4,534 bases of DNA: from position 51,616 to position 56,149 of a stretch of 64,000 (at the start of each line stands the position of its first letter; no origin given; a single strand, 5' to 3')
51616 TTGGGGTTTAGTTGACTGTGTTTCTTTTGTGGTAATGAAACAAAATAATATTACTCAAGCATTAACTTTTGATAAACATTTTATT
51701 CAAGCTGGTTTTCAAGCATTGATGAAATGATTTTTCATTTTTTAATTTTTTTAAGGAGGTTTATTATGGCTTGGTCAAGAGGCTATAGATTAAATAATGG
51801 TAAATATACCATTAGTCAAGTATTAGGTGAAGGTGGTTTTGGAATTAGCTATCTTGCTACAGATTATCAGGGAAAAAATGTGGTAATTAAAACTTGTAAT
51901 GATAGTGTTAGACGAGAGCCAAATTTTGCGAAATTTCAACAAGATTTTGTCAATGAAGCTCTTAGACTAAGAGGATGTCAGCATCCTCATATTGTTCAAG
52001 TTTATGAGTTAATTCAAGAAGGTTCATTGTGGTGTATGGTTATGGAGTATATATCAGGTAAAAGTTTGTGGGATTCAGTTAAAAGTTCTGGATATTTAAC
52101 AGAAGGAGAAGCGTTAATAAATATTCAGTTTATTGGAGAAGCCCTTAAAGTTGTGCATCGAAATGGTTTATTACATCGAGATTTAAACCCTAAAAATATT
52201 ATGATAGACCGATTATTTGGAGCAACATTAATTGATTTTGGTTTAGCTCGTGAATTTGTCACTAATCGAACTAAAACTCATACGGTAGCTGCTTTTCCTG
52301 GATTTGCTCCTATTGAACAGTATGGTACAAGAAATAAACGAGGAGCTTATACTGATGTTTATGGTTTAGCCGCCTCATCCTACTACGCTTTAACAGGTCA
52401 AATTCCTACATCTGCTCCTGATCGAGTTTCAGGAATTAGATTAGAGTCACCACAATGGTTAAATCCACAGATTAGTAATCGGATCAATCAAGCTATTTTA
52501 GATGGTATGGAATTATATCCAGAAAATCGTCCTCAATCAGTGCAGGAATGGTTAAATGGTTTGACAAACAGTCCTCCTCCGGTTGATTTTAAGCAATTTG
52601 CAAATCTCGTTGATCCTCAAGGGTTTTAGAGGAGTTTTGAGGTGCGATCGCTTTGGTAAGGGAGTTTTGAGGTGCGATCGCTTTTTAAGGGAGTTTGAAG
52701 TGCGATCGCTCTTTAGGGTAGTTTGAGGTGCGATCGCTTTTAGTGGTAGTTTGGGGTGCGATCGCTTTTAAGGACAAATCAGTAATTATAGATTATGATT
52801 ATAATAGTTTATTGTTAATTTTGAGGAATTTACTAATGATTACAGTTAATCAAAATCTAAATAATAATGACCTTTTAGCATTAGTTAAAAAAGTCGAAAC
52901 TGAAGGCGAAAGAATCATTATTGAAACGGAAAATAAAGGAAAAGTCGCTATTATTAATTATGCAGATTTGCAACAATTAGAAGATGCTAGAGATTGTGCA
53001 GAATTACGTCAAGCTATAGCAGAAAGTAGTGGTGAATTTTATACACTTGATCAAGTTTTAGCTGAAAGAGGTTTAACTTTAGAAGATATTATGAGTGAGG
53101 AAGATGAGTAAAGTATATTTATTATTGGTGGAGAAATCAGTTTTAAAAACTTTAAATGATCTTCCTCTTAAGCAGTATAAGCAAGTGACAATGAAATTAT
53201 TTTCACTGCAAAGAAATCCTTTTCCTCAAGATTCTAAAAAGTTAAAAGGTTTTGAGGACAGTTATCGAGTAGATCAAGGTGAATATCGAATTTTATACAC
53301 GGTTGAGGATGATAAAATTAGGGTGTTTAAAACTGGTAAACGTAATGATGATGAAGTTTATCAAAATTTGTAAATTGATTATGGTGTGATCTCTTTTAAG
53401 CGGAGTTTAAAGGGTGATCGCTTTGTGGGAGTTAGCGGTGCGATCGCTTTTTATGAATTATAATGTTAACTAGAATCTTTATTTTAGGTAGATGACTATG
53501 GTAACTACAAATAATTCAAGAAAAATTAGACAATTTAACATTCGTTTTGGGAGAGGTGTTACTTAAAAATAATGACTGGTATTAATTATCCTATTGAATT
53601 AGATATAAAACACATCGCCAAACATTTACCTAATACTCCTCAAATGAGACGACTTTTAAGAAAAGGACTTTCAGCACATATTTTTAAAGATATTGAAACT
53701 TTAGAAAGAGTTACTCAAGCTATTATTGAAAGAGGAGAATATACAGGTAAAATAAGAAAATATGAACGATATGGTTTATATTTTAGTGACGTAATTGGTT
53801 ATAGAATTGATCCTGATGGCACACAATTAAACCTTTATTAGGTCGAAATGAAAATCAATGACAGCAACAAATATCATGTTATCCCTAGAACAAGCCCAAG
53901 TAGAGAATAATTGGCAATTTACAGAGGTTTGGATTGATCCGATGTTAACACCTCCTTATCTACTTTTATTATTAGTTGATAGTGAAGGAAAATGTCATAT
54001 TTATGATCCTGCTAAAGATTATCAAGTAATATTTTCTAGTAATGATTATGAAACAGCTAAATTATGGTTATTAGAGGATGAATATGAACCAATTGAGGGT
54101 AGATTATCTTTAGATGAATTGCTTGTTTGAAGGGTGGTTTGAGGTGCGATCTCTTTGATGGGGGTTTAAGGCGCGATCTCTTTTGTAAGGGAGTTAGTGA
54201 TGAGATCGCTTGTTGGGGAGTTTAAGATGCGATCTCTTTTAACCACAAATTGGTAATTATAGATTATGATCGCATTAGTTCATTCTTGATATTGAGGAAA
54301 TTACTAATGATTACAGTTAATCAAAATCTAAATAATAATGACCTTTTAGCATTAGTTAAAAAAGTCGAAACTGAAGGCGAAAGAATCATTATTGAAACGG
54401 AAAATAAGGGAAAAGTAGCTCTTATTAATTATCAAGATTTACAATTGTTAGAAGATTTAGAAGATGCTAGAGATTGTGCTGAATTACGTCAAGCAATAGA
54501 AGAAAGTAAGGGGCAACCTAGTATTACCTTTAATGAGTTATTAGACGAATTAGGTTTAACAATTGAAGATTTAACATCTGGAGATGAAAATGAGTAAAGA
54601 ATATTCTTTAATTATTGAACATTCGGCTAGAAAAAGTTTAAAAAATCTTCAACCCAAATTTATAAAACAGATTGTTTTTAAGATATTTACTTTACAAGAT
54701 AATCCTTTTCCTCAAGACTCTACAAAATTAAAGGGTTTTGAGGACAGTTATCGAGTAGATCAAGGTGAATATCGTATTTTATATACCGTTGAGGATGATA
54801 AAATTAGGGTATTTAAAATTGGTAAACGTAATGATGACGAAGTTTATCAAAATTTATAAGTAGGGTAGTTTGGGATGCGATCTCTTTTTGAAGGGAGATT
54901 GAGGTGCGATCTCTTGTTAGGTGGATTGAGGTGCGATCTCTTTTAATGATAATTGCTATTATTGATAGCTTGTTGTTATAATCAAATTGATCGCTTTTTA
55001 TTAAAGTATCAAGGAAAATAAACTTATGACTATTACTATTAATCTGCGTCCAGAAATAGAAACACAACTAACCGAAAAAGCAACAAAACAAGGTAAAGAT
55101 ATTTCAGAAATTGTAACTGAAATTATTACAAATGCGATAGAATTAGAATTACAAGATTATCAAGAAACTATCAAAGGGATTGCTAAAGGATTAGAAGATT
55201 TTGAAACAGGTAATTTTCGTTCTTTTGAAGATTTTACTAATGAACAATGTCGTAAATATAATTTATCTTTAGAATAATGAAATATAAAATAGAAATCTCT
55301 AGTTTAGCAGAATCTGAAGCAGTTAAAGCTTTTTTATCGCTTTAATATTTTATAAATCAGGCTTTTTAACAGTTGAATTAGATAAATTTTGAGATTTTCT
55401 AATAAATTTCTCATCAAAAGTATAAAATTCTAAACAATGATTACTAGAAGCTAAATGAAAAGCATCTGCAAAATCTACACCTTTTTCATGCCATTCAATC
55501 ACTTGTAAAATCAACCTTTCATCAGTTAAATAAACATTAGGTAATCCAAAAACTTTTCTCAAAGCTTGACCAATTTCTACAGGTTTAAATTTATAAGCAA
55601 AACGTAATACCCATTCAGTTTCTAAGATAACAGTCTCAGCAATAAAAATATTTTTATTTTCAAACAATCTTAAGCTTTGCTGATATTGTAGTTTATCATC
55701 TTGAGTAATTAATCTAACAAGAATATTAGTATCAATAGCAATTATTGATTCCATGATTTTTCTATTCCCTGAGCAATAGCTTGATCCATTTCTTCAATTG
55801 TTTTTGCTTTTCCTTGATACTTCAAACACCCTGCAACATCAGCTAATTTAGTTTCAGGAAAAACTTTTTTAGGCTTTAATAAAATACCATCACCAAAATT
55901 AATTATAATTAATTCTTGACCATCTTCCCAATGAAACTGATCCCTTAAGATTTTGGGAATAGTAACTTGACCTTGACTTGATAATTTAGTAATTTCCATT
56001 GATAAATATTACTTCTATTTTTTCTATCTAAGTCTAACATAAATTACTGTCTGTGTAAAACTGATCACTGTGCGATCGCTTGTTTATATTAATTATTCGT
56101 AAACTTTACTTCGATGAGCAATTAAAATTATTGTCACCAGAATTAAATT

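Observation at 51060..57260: Eight toxin-antitoxin-type cassettes separated by clusters of a 28-bp HIP1-containing repeat (integron-like array, no integrase in view)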

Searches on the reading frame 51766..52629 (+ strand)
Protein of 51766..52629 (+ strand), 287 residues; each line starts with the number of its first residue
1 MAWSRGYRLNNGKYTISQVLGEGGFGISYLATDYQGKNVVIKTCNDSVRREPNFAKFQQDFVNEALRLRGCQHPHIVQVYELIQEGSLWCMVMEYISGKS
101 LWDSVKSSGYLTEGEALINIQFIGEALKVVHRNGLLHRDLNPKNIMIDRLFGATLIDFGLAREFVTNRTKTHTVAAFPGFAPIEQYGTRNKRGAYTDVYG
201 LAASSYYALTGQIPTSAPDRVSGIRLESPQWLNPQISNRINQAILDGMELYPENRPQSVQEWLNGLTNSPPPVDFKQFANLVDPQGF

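Call 10: search_protein_families(library=pfam, proteins=[window:51766-52629:+], max_evalue=0.01)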
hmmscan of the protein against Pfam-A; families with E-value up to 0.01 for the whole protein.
window:51766-52629:+ (287 aa): 8 families
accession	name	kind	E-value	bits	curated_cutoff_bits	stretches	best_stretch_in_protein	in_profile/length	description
PF00069.31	Pkinase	-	8.6e-35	120.8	31.7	1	14-221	1-203/263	Protein kinase domain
PF07714.23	PK_Tyr_Ser-Thr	-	5.8e-22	78.7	23.1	1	16-257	3-250/258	Protein tyrosine and serine/threonine kinase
PF03109.22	ABC1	-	1.1e-06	28.4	22.9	1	40-168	96-221/244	ABC1 atypical kinase-like domain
PF01636.29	APH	-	9.1e-06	26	23.2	1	131-161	166-197/239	Phosphotransferase enzyme family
PF06293.20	Kdo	-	0.00036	20.5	21.3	1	119-168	123-177/207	Lipopolysaccharide kinase (Kdo/WaaP) family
PF14531.12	Kinase-like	-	0.00038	20.2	25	1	113-191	145-218/289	Kinase-like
PF01163.29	RIO1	-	0.00067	19.8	22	1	90-159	82-149/187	RIO domain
PF17667.7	Pkinase_fungal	-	0.0086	15.3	24.1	0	128-170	300-348/387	Fungal protein kinase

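Call 85: search_protein_families(library=padloc, proteins=[window:51766-52629:+], max_evalue=0.001)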
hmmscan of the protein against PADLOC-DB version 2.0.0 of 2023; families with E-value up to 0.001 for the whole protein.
window:51766-52629:+ (287 aa): 34 families (the best 25 are shown)
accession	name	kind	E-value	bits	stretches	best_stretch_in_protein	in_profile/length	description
PDLC04042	PD-T4-6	-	6.5e-48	161.9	1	8-267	5-270/292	-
PDLC04053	PD-T4-6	-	9.8e-43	144.8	1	11-265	8-267/311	-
PDLC04138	mad6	-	4.2e-41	139.6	1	11-220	50-261/659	mads_6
PDLC04054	PD-T4-6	-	1.6e-39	134.3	1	9-265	8-269/347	-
PDLC04044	PD-T4-6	-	8.8e-39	131.7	1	11-268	31-291/372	-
PDLC04060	PD-T4-6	-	9.6e-38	128.3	1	11-264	7-264/486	-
PDLC04057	PD-T4-6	-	6.9e-36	122.2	1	11-266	7-267/443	-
PDLC04047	PD-T4-6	-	7.9e-34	115.2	1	10-261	8-264/327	-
PDLC04043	PD-T4-6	-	7.3e-33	112.3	1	9-264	12-272/452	-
PDLC04045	PD-T4-6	-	7.3e-33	112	1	9-273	30-302/350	-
PDLC04061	PD-T4-6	-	5.3e-31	106.7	1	7-218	11-226/510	-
PDLC04039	PD-T4-6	-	5.5e-30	102.8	1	12-217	14-217/458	-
PDLC04051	PD-T4-6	-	1.6e-29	101.2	1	10-270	30-295/476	-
PDLC04048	PD-T4-6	-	1.5e-28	98.2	1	9-236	7-232/354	-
PDLC04052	PD-T4-6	-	1.6e-28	98.2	1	11-261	8-268/496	-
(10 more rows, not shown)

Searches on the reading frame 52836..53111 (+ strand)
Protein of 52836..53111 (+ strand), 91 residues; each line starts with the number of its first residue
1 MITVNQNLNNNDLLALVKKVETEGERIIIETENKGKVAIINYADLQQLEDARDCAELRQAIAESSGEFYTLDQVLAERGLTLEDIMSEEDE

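Call 10: search_protein_families(library=pfam, proteins=[window:52836-53111:+], max_evalue=0.01)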
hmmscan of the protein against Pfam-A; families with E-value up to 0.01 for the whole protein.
window:52836-53111:+ (91 aa): 1 family
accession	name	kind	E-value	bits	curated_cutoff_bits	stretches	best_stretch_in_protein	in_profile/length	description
PF02604.26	PhdYeFM_antitox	-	1.7e-05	24.9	29.8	1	11-55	11-55/74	Antitoxin Phd_YefM, type II toxin-antitoxin system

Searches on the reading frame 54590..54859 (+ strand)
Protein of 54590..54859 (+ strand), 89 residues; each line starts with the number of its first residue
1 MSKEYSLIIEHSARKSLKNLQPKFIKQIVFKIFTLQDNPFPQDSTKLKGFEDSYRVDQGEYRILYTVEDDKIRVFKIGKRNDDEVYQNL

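Call 10: search_protein_families(library=pfam, proteins=[window:54590-54859:+], max_evalue=0.01)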
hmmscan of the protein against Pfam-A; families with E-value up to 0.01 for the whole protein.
window:54590-54859:+ (89 aa): 1 family
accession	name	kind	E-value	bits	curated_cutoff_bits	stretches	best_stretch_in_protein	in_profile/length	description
PF05016.21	ParE_toxin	-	2.1e-08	35.1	23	1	8-83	2-88/89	ParE toxin of type II toxin-antitoxin system, parDE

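Call 72: find_homologous_proteins(query=window:54590-54859:+, max_evalue=1e-10)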
Query window:54590-54859:+ (89 aa): 118 proteins with E <= 1e-10 among 121 candidates.
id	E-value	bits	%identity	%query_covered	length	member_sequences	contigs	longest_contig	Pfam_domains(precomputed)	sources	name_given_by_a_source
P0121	3.1e-50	185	99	100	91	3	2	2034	PF05016.22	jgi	jgi:mRNA interferase RelE/StbE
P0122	8.3e-50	184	98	100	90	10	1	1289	PF05016.22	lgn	-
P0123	8.0e-45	168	90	100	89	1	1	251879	PF05016.22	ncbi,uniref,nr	ncbi:type II toxin-antitoxin system RelE/ParE family toxin [Crocosphaera sp. XPORK-15E]|uniref:type 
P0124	1.3e-44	167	89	100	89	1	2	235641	PF05016.22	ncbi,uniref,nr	ncbi:type II toxin-antitoxin system RelE family toxin [Aphanothece sacrum]|uniref:Uncharacterized pr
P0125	3.7e-44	166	90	100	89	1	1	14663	PF05016.22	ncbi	-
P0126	5.6e-44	165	87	100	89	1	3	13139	PF05016.22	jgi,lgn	jgi:mRNA interferase RelE/StbE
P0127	7.4e-44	165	89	100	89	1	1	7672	PF05016.22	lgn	-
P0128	8.5e-44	165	88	100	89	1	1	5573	PF05016.22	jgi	jgi:mRNA interferase RelE/StbE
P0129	1.2e-43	164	85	100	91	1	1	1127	PF05016.22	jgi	jgi:mRNA interferase RelE/StbE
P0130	1.8e-43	164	88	100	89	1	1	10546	PF05016.22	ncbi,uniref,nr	ncbi:type II toxin-antitoxin system RelE/ParE family toxin [Geminocystis sp. GBBB08]|uniref:type II 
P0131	2.0e-43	164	88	100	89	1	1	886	PF05016.22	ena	-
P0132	9.9e-43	161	84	100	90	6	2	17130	PF05016.22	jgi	jgi:mRNA interferase RelE/StbE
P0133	1.9e-42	160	87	100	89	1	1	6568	PF05016.22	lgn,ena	-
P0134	2.2e-42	160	85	100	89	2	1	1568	PF05016.22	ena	-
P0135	4.7e-42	159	84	100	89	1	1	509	PF05016.22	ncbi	-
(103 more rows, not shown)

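Call 73: find_encoding_contigs(protein=P0123, flank=6000, max_places=2)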
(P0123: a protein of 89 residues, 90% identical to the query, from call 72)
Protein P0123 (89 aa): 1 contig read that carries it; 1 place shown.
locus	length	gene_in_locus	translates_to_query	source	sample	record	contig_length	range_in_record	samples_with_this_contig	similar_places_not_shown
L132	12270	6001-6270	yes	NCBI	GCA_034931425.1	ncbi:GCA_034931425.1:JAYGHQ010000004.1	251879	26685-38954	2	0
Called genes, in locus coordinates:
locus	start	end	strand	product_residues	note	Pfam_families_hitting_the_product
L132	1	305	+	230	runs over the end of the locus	PF04536:TPM_phosphatase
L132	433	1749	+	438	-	PF25973:BSH_CzcB (faint), PF25984:BSH_YknX (weak), PF25881:HH_YBHG (faint), PF25876:HH_MFP_RND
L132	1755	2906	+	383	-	PF02687:FtsX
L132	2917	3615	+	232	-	PF00005:ABC_tran, PF02463:SMC_N, PF13304:AAA_21 (faint)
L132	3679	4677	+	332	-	PF04087:DUF389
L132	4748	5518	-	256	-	-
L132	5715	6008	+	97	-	PF02604:PhdYeFM_antitox (weak)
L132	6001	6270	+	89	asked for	PF05016:ParE_toxin (weak)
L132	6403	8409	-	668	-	PF00456:Transketolase_N, PF02779:Transket_pyr, PF22613:Transketolase_C_1, PF02780:Transketolase_C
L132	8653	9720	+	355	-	PF02885:Glycos_trans_3N, PF00591:Glycos_transf_3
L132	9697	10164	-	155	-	PF01668:SmpB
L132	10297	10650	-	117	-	PF06868:DUF1257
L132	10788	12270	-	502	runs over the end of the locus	PF00004:AAA, PF17862:AAA_lid_3 (faint)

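Call 74: find_encoding_contigs(protein=P0124, flank=6000, max_places=2)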
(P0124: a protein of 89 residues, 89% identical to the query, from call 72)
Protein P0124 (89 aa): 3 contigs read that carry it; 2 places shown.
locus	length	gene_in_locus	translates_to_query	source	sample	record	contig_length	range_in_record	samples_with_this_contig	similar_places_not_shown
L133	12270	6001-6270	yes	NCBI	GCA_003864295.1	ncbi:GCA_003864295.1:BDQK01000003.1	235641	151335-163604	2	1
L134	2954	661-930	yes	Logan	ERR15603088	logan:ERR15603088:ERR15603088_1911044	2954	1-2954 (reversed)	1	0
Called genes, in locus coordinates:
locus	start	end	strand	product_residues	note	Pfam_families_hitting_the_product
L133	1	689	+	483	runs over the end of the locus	PF00749:tRNA-synt_1c, PF19269:Anticodon_2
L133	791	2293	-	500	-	-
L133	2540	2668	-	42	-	-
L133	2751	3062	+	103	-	PF03683:UPF0175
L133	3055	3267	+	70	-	-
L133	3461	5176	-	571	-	PF07176:DUF1400, PF07224:Chlorophyllase (weak), PF03403:PAF-AH_p_II (faint)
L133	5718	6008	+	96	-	PF02604:PhdYeFM_antitox (weak)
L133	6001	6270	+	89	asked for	PF05016:ParE_toxin (weak)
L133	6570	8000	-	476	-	PF00009:GTP_EFTU (weak), PF01926:MMR_HSR1, PF02421:FeoB_N (faint), PF04548:AIG1 (faint), PF00350:Dynamin_N (weak), PF05128:DUF697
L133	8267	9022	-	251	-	PF01590:GAF, PF13185:GAF_2, PF13492:GAF_3 (weak)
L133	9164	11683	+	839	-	PF16697:Yop-YscD_cpl (weak), PF00498:FHA, PF00989:PAS, PF13188:PAS_8, PF13426:PAS_9 (weak), PF00990:GGDEF, PF00563:EAL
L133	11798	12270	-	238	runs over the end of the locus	PF17746:SfsA_N, PF03749:SfsA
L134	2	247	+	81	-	?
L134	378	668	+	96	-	PF02604:PhdYeFM_antitox (weak)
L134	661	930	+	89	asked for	PF05016:ParE_toxin (weak)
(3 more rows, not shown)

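Call 75: find_encoding_contigs(protein=P0130, flank=6000, max_places=2)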
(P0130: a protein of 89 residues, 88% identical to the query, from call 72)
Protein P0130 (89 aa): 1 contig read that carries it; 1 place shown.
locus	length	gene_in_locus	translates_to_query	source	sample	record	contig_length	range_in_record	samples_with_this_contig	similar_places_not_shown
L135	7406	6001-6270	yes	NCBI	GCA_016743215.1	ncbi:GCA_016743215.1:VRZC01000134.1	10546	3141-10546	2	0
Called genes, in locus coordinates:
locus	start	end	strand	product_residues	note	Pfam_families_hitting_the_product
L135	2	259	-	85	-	-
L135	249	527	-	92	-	PF02452:PemK_toxin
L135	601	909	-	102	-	-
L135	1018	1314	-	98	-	-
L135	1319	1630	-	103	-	-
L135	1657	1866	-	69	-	-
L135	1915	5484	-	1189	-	PF09565:RE_NgoFVII (faint), PF13091:PLDc_2, PF00176:SNF2-rel_dom (faint), PF04851:ResIII (faint), PF00271:Helicase_C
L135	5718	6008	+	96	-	PF02604:PhdYeFM_antitox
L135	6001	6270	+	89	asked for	PF05016:ParE_toxin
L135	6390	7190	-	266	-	PF25084:LbH_EIF2B (faint), PF25087:GMPPB_C (faint), PF00132:Hexapep, PF13720:Acetyltransf_11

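Call 78: find_encoding_contigs(protein=P0121, flank=6000, max_places=4)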
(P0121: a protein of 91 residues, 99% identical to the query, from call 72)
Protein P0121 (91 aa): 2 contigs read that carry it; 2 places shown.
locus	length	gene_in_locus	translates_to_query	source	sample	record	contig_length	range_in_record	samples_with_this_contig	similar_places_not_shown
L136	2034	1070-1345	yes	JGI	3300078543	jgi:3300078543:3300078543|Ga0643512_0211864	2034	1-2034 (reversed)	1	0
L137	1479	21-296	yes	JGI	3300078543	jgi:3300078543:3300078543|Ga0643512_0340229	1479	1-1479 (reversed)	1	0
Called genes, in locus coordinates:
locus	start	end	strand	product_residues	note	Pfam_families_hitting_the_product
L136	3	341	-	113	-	?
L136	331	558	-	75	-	PF01954:AF2212-like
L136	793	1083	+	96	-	PF02604:PhdYeFM_antitox (weak)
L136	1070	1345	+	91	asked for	PF05016:ParE_toxin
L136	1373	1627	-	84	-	PF24732:ParE_like (weak)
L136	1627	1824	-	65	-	-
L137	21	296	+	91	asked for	PF05016:ParE_toxin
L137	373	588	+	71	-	-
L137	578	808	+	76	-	-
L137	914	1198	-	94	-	PF05016:ParE_toxin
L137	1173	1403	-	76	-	-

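Call 93: find_encoding_contigs(protein=P0125, flank=10000, max_places=3)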
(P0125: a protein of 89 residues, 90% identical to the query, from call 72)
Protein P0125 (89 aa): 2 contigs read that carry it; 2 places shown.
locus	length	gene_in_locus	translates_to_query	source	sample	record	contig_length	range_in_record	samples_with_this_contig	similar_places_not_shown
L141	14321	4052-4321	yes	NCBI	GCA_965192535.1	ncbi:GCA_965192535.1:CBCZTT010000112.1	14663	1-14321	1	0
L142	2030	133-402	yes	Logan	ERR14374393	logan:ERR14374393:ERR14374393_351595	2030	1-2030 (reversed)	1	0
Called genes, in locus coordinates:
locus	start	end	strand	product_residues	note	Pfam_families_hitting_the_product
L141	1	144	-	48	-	?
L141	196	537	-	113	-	-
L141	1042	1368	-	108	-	-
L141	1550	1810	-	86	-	-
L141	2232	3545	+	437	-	PF02481:DNA_processg_A, PF18306:LDcluster4 (weak)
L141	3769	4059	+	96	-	PF02604:PhdYeFM_antitox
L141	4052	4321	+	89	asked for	PF05016:ParE_toxin (weak)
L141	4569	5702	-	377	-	PF00022:Actin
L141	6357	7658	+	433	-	PF02463:SMC_N (faint), PF13304:AAA_21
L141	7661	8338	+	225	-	PF13707:RloB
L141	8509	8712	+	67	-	-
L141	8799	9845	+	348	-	PF00702:Hydrolase, PF13419:HAD_2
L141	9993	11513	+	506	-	PF13393:tRNA-synt_His, PF00587:tRNA-synt_2b, PF13393:tRNA-synt_His, PF03129:HGTP_anticodon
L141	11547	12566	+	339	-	PF01634:HisG, PF08029:HisG_C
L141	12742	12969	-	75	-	PF04014:MazE_antitoxin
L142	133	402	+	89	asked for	PF05016:ParE_toxin (weak)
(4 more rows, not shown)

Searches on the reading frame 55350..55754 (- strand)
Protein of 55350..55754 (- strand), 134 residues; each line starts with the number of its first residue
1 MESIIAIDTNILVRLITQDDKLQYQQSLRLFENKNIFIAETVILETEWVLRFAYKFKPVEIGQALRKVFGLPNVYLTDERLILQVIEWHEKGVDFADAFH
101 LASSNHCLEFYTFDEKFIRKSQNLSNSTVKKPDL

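Call 11: search_protein_families(library=pfam, proteins=[window:55350-55754:-], max_evalue=0.01)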
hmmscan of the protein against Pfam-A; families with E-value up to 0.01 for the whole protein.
window:55350-55754:- (134 aa): 1 family
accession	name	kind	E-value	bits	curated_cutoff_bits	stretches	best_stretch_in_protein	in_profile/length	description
PF01850.27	PIN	-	3.1e-09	37.9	23.6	1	6-120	2-117/120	PIN domain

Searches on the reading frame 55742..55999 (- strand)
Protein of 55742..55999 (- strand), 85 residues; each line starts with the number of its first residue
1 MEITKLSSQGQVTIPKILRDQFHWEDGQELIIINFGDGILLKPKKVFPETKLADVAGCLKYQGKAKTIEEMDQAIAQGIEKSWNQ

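Call 11: search_protein_families(library=pfam, proteins=[window:55742-55999:-], max_evalue=0.01)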
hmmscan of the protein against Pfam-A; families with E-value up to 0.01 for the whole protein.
window:55742-55999:- (85 aa): 1 family
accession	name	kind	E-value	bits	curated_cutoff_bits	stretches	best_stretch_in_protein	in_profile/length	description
PF04014.23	MazE_antitoxin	-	2.1e-11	44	24.7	1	3-45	1-44/48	Antidote-toxin recognition MazE, bacterial antitoxin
